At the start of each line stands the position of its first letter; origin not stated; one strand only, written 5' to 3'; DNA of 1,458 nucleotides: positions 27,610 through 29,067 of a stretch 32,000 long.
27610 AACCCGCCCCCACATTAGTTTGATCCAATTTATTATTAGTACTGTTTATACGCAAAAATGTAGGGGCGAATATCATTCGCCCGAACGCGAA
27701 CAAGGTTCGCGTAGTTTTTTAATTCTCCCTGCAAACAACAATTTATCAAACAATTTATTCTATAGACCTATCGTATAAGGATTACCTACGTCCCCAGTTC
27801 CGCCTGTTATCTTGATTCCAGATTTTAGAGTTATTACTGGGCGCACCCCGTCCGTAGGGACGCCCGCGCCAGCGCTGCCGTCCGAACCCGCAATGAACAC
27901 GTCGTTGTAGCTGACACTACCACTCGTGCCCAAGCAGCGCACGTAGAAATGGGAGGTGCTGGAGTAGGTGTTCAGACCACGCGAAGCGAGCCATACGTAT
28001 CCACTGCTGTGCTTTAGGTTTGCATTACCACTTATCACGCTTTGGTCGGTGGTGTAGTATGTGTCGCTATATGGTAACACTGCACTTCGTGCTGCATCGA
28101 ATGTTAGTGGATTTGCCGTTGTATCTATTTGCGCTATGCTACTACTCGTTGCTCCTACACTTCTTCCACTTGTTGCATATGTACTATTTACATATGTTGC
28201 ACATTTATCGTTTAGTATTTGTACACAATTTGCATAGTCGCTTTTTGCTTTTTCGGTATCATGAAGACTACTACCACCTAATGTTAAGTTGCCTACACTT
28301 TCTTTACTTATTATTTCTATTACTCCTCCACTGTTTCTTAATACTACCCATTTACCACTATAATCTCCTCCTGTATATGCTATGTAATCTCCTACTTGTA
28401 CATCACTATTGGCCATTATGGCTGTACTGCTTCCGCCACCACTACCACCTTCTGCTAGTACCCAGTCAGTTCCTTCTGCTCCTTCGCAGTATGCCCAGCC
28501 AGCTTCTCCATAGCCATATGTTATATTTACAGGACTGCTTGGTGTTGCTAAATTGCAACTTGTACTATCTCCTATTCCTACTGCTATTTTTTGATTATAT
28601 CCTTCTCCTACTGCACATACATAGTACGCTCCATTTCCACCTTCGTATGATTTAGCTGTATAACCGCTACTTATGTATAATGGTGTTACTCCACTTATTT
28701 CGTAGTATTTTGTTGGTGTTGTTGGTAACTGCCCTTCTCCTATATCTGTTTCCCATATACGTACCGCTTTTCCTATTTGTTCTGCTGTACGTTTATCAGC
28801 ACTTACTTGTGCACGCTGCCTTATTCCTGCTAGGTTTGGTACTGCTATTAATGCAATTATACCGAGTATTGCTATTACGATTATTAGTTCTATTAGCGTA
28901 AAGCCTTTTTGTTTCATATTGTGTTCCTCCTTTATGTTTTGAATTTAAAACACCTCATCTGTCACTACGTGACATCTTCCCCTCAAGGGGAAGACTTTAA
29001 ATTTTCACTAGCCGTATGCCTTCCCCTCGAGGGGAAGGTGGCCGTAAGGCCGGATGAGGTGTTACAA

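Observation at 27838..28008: Adenine-depleted, NNC-rich 171-nt segment near the 3' end of the pilin-like gene resembles a DGR variable region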

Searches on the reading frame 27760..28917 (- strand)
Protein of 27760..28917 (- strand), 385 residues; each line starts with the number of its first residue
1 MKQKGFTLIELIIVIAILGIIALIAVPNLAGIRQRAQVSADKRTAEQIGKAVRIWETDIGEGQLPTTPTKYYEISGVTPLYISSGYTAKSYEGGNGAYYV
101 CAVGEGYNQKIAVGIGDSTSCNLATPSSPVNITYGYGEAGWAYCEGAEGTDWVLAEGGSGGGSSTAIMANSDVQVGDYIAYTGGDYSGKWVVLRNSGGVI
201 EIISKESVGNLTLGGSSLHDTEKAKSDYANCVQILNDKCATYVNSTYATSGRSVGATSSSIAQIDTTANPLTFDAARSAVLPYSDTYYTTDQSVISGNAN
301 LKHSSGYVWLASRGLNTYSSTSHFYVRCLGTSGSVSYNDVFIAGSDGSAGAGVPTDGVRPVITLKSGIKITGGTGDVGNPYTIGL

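Call 5: search_protein_families(library=pfam, proteins=[window:27760-28917:-], max_evalue=1)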
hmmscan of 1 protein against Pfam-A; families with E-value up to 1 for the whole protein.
window:27760-28917:- (385 aa): 1 family
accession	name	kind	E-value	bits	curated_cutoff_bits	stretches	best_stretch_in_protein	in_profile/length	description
PF07963.17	N_methyl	-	3.8e-09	36.2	21.2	1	1-25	2-26/27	Prokaryotic N-terminal methylation motif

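Call 7: find_homologous_proteins(query=window:27760-28917:-)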
Query window:27760-28917:- (385 aa): 60 proteins with E <= 0.001 among 8000 candidates.
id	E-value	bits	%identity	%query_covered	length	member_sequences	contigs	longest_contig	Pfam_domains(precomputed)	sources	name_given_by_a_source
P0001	2.8e-248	841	100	100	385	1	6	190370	PF07963.18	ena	-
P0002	9.0e-152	523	69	100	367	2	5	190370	PF07963.18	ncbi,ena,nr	ncbi:MAG: prepilin-type N-terminal cleavage/methylation domain-containing protein [Clostridia bacter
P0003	9.2e-124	431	49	55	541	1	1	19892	-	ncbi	-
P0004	1.2e-104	368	50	55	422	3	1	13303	-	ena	-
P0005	1.2e-102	362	55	99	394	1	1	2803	PF07963.18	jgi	-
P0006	2.5e-96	341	52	99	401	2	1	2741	PF07963.18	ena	-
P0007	4.1e-90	320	50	99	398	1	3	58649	PF07963.18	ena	-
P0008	1.9e-84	302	48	99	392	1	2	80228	PF07963.18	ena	-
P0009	8.5e-84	300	48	99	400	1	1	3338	PF07963.18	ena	-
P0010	3.8e-81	291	44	56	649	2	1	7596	PF00395.26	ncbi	-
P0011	7.9e-70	254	43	92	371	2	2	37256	-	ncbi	-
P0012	8.6e-70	254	52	55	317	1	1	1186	-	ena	-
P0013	1.0e-64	237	60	57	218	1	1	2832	-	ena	-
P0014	1.1e-62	230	59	55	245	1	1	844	-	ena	-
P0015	1.4e-54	204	55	56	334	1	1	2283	-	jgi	-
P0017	1.5e-50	190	38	100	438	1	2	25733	PF07963.18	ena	-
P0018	2.9e-40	156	36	99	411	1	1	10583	PF07963.18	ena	-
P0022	4.7e-12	64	37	40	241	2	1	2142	PF07963.18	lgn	-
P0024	1.3e-8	52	43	26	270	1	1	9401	PF07963.18,PF03422.22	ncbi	-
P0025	6.3e-7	47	33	16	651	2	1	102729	PF07963.18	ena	-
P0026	8.3e-7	46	56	14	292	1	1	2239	PF13306.13,PF07963.18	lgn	-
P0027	1.8e-6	45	40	18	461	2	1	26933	PF07963.18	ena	-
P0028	3.6e-6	44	48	14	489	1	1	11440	PF19789.7,PF07963.18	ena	-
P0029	4.1e-6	44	48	8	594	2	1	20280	PF19789.7,PF07963.18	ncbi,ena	-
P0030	1.4e-5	42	49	9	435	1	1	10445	PF07963.18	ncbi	-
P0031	1.5e-5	42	32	26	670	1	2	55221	PF07963.18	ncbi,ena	-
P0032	2.5e-5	41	32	60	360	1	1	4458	PF07963.18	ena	-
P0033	3.3e-5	41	46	16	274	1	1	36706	PF13306.13,PF07963.18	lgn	-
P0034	6.2e-5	40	25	50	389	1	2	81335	PF07963.18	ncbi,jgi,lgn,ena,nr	ncbi:MAG TPA: prepilin-type N-terminal cleavage/methylation domain-containing protein [Bacilli bacte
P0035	7.8e-5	40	56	14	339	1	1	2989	PF07963.18,PF00589.28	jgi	jgi:prepilin-type N-terminal cleavage/methylation domain-containing protein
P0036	8.9e-5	40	46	14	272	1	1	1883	PF07963.18,PF13385.14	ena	-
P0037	1.4e-4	39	40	20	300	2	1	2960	PF07963.18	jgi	jgi:prepilin-type N-terminal cleavage/methylation domain-containing protein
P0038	1.6e-4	39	57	13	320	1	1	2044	PF07963.18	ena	-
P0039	1.7e-4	39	47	13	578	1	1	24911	PF07963.18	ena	-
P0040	1.8e-4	39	50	15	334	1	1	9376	PF07963.18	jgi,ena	-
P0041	2.0e-4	38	59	13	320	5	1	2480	PF07963.18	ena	-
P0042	2.4e-4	38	50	15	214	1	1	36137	PF07963.18,PF08334.17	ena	-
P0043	2.7e-4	38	86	4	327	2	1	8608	PF07963.18,PF07596.17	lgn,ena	-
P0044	2.8e-4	38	57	13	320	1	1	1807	PF07963.18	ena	-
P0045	2.9e-4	38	49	14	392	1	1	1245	PF13306.13,PF07963.18,PF05725.19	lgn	-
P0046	3.0e-4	38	38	31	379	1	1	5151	PF07963.18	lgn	-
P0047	3.2e-4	38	57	13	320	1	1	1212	PF07963.18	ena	-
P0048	4.0e-4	38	57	13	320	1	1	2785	PF07963.18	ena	-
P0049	5.7e-4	37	46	17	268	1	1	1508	PF07963.18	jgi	jgi:prepilin-type N-terminal cleavage/methylation domain-containing protein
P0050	6.0e-4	37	46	16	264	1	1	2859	PF07963.18,PF07596.17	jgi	jgi:prepilin-type N-terminal cleavage/methylation domain-containing protein/prepilin-type processing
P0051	6.6e-4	37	47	13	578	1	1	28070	PF07963.18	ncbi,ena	-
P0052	6.8e-4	37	71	4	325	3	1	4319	PF07963.18,PF07596.17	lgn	-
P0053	6.9e-4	37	51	14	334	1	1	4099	PF07963.18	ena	-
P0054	7.1e-4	37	58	12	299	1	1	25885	PF13306.13,PF07963.18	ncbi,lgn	-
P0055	7.1e-4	37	42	17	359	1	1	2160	PF07963.18,PF07596.17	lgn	-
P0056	7.1e-4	37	57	13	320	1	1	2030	PF07963.18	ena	-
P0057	8.4e-4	36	53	13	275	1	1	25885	PF13306.13,PF07963.18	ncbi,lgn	-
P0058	9.4e-4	36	40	21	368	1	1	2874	PF19789.7,PF07963.18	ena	-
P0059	9.9e-4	36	47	17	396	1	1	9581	PF07963.18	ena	-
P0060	9.9e-4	36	47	15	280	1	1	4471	PF07963.18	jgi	jgi:prepilin-type N-terminal cleavage/methylation domain-containing protein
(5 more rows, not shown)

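Call 8: find_encoding_contigs(protein=window:27760-28917:-, flank=10000, max_places=10)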
Protein window:27760-28917:- (385 aa): 6 contigs read that carry it; 4 places shown.
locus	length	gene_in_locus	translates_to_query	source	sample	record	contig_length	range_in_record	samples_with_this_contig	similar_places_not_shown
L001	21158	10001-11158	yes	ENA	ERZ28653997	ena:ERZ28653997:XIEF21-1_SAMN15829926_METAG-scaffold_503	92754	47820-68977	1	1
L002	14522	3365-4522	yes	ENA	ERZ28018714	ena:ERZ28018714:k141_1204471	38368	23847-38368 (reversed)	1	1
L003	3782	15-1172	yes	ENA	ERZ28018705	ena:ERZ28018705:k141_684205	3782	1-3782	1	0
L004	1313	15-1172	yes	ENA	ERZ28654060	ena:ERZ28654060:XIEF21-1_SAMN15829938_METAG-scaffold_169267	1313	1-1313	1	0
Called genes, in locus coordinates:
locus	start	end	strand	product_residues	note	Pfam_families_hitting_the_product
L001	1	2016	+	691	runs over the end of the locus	PF03176:MMPL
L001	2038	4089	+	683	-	PF04108:ATG17_like (weak), PF07889:DUF1664 (faint), PF24161:CCDC39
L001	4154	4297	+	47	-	-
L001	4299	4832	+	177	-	PF10646:Germane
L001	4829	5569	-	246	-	PF22435:MRM3-like_sub_bind, PF08032:SpoU_sub_bind, PF00588:SpoU_methylase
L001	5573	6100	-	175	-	PF14277:DUF4364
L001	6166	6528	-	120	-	PF12670:DUF3792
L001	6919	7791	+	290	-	PF01555:N6_N4_Mtase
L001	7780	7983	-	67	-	-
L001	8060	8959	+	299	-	PF19568:Spore_III_AA, PF00437:T2SSE (weak)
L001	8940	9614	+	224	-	PF03099:BPL_LplA_LipB, PF21948:LplA-B_cat (faint)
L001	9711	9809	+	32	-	-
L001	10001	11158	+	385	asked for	PF07963:N_methyl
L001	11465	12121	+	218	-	PF08823:PG_binding_2 (faint), PF01471:PG_binding_1, PF07486:Hydrolase_2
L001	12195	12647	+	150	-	PF12158:DUF3592 (weak)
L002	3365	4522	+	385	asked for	PF07963:N_methyl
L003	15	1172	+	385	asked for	PF07963:N_methyl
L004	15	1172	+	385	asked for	PF07963:N_methyl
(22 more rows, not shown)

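Call 10: find_encoding_contigs(protein=P0002, flank=10000, max_places=10)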
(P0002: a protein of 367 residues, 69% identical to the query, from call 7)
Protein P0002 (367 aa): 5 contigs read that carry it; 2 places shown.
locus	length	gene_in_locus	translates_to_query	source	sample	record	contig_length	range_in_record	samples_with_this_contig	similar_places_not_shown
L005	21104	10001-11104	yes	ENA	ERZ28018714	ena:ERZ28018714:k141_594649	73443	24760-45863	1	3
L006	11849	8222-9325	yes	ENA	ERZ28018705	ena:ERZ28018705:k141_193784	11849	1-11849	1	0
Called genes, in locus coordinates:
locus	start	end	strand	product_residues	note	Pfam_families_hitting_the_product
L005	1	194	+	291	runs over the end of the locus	PF00288:GHMP_kinases_N, PF08544:GHMP_kinases_C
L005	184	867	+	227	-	PF01128:IspD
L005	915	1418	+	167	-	PF25087:GMPPB_C (faint), PF00132:Hexapep, PF14602:Hexapep_2 (weak)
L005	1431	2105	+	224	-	PF01209:Ubie_methyltran (weak), PF05175:MTS (weak), PF13489:Methyltransf_23, PF03848:TehB (weak), PF13649:Methyltransf_25, PF13847:Methyltransf_31, PF08241:Methyltransf_11, PF08242:Methyltransf_12, +1 more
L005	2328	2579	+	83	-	PF00583:Acetyltransf_1, PF13508:Acetyltransf_7 (weak), PF14542:Acetyltransf_CG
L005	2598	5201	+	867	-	PF00171:Aldedh, PF00465:Fe-ADH, PF13685:Fe-ADH_2 (weak), PF25137:ADH_Fe_C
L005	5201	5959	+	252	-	PF01163:RIO1 (faint), PF01636:APH, PF19974:TCAD9 (weak), PF07914:DUF1679 (weak)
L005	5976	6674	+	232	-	PF00912:Transgly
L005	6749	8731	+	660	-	PF00884:Sulfatase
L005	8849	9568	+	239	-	PF07195:FliD_C (faint)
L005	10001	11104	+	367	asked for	PF07963:N_methyl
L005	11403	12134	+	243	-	PF02540:NAD_synthase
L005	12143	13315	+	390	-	PF02670:DXP_reductoisom, PF08436:DXP_redisom_C, PF13288:DXPR_C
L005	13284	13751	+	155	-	PF03167:UDG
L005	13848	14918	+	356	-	-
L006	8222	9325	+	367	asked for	PF07963:N_methyl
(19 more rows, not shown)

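Call 13: find_encoding_contigs(protein=P0003, flank=10000, max_places=4)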
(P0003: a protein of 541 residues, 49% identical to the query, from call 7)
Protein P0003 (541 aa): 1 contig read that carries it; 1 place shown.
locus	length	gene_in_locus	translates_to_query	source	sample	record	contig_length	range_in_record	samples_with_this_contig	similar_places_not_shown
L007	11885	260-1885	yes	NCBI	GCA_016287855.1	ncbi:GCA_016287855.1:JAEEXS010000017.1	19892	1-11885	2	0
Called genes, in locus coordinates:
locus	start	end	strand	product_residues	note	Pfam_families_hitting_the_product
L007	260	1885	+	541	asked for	-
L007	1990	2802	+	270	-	PF01488:Shikimate_DH (faint), PF03435:Sacchrp_dh_NADP (faint), PF16924:DpaA_N, PF01262:AlaDh_PNT_C (weak), PF02826:2-Hacid_dh_C, PF00670:AdoHcyase_NAD (weak)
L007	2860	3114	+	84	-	PF12116:SpoIIID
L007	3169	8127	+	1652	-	PF10091:Glycoamylase, PF06165:GH94_b-supersand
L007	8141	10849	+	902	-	PF06165:GH94_b-supersand, PF17167:Glyco_hydro_94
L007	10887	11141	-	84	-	PF07441:BofA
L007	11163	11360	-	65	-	PF10704:DUF2508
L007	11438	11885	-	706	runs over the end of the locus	PF00395:SLH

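Call 14: find_encoding_contigs(protein=P0004, flank=10000, max_places=4)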
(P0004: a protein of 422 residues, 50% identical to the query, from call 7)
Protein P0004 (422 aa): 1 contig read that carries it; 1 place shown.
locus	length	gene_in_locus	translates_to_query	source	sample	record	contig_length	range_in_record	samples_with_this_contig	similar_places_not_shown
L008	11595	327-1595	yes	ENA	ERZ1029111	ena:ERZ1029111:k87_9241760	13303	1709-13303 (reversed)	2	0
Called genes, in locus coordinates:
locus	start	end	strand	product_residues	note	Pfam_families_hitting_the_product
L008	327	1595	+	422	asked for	-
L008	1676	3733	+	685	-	-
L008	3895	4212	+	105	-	PF12844:HTH_19, PF13560:HTH_31, PF01381:HTH_3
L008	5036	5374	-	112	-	PF05016:ParE_toxin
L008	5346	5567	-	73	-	-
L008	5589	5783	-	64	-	-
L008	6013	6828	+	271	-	PF01488:Shikimate_DH (faint), PF16924:DpaA_N, PF01262:AlaDh_PNT_C (weak), PF02826:2-Hacid_dh_C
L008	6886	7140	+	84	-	PF12116:SpoIIID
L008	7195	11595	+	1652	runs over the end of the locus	PF10091:Glycoamylase, PF06165:GH94_b-supersand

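Call 15: find_encoding_contigs(protein=P0010, flank=10000, max_places=4)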
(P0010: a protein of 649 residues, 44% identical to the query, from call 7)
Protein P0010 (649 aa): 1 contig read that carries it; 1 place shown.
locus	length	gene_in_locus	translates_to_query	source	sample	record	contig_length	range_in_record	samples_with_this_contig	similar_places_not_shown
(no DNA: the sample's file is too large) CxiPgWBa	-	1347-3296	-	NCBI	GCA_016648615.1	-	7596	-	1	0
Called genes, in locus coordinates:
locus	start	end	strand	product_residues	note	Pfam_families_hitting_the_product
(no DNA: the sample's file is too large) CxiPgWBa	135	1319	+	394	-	PF00999:Na_H_Exchanger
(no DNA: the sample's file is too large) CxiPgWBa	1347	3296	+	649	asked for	PF00395:SLH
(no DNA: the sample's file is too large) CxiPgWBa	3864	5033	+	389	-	PF01545:Cation_efflux, PF16916:ZT_dimer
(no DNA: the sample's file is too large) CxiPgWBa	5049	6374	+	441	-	PF01029:NusB, PF22458:RsmF-B_ferredox, PF13649:Methyltransf_25 (faint), PF01728:FtsJ, PF01189:Methyltr_RsmB-F, PF13847:Methyltransf_31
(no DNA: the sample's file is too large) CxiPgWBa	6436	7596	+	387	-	?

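Call 23: list_cluster_members(proteins=[P0001, P0002, P0006, P0004, P0011])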
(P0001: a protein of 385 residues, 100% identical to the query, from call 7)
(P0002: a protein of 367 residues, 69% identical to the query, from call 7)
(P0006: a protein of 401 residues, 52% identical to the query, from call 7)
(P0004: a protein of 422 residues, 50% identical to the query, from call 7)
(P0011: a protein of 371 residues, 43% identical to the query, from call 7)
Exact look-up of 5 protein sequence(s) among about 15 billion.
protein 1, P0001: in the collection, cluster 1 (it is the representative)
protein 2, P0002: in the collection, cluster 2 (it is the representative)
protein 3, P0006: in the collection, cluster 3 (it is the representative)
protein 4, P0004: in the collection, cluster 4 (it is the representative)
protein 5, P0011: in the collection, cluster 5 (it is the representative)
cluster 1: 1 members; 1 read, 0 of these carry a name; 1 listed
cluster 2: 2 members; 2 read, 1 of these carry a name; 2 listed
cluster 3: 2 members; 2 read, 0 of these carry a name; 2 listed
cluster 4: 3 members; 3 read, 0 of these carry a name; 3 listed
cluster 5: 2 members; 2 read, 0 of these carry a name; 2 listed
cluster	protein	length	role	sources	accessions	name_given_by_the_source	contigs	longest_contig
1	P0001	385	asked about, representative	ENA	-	-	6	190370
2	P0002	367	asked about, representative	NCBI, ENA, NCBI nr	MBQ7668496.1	MAG: prepilin-type N-terminal cleavage/methylation domain-containing protein [Clostridia ... | prepilin-type N-terminal cleavage/methylation domain-containing protein [Clostridia ...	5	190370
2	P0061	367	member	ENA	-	-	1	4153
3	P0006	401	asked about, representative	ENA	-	-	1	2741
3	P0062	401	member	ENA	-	-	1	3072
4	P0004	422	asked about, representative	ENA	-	-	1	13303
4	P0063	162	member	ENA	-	-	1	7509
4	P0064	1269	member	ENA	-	-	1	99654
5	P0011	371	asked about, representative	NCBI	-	-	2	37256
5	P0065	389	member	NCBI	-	-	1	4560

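Call 27: find_encoding_contigs(protein=P0005, flank=10000, max_places=3)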
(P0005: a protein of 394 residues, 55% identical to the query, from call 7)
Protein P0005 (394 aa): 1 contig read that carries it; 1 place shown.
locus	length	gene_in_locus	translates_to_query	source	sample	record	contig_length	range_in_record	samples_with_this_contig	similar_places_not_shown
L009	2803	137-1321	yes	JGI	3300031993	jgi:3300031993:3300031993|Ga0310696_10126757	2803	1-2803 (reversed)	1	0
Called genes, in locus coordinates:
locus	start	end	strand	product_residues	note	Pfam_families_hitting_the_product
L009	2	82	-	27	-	?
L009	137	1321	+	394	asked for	PF07963:N_methyl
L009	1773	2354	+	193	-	-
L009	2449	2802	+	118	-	?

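Call 28: find_encoding_contigs(protein=P0007, flank=10000, max_places=3)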
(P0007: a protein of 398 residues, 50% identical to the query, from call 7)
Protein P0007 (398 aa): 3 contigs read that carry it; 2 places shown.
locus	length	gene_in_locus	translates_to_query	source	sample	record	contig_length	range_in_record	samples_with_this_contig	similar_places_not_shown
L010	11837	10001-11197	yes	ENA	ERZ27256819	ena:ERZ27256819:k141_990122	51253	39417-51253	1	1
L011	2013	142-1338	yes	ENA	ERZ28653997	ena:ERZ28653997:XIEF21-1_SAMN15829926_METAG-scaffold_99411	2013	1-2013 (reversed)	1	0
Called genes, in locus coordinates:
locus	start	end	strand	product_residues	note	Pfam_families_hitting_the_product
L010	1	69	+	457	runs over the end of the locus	PF01406:tRNA-synt_1e, PF01921:tRNA-synt_1f (faint), PF09334:tRNA-synt_1g (faint), PF09190:DALR_2 (weak), PF23493:CysS_C (weak)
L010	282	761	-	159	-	-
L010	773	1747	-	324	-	PF13231:PMT_2 (weak)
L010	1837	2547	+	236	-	PF00106:adh_short, PF01370:Epimerase (weak), PF08659:KR, PF13561:adh_short_C2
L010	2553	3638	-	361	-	PF01168:Ala_racemase_N, PF00842:Ala_racemase_C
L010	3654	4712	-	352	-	PF02388:FemAB, PF13480:Acetyltransf_6, PF02388:FemAB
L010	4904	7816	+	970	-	PF00370:FGGY_N (faint), PF00480:ROK (faint), PF01548:DEDD_Tnp_IS110 (faint), PF01869:BcrAD_BadFG, PF09989:DUF2229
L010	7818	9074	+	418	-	PF09989:DUF2229 (faint)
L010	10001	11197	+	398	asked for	PF07963:N_methyl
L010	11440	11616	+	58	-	-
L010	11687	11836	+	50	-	?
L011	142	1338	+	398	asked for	PF07963:N_methyl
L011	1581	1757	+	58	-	-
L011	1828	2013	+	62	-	?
